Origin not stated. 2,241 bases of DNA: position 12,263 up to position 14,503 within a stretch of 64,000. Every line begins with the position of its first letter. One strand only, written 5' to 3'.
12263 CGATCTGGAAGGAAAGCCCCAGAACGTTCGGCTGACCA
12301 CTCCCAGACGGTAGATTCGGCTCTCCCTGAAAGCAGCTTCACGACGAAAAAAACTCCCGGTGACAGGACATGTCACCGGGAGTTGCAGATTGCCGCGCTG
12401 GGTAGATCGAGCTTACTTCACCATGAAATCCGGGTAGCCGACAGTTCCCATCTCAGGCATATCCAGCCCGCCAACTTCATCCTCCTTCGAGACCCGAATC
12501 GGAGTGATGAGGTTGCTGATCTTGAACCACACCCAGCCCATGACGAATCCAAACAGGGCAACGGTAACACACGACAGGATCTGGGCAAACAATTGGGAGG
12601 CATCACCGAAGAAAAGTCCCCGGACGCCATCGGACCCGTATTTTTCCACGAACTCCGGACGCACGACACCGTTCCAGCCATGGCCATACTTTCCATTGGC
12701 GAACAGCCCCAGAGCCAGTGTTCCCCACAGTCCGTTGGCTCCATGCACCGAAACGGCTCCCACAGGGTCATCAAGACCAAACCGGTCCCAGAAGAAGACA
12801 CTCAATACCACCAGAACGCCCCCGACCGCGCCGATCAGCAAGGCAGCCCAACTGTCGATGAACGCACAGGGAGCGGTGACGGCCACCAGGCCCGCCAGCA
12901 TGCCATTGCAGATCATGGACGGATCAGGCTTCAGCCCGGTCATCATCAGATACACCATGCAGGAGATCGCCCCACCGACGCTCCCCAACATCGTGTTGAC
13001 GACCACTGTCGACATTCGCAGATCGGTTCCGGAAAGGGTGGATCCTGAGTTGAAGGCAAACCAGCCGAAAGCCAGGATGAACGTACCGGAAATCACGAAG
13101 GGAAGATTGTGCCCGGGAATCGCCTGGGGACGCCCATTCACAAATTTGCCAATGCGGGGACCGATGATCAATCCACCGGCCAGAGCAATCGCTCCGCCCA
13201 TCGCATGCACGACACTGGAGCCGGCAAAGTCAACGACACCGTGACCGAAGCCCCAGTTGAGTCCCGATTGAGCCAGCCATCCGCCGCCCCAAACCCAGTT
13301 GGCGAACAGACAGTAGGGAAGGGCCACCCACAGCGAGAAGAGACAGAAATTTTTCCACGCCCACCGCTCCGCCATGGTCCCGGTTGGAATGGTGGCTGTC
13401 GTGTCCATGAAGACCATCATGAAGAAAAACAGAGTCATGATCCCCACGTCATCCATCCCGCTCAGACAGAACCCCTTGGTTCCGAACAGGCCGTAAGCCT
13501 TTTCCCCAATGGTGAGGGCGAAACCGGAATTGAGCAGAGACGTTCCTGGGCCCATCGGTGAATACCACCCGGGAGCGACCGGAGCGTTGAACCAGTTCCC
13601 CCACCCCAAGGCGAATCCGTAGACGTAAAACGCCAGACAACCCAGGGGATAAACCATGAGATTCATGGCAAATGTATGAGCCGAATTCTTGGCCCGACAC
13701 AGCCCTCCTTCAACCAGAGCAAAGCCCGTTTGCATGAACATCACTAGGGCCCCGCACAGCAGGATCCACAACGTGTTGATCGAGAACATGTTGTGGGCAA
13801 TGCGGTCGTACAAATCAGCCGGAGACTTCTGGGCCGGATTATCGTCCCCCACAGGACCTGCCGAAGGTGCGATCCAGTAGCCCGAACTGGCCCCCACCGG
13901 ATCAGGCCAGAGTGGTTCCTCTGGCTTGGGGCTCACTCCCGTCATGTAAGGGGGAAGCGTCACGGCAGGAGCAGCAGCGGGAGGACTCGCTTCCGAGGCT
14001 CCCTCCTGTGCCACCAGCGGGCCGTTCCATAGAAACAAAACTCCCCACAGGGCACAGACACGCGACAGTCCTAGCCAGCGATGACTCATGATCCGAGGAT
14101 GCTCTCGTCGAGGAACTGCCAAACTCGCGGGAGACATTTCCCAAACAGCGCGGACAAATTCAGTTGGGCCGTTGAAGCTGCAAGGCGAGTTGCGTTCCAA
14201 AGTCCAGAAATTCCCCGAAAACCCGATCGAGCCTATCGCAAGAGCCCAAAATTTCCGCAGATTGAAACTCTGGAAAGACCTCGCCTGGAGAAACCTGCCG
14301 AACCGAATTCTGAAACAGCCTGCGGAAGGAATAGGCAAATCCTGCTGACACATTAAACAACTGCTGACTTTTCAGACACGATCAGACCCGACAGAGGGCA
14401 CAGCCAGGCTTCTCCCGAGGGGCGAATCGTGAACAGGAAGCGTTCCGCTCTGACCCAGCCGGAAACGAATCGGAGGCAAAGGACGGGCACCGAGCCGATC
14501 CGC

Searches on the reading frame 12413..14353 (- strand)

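Call 3: search_protein_families(library=pfam, proteins=[window:12413-14353:-], max_evalue=0.01)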
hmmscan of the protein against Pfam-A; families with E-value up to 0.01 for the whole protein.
window:12413-14353:- (646 aa): 1 family
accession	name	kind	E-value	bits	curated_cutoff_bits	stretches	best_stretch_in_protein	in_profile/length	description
PF00909.26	Ammonium_transp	-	1.3e-100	337.4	23.2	2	276-640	51-399/399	Ammonium Transporter Family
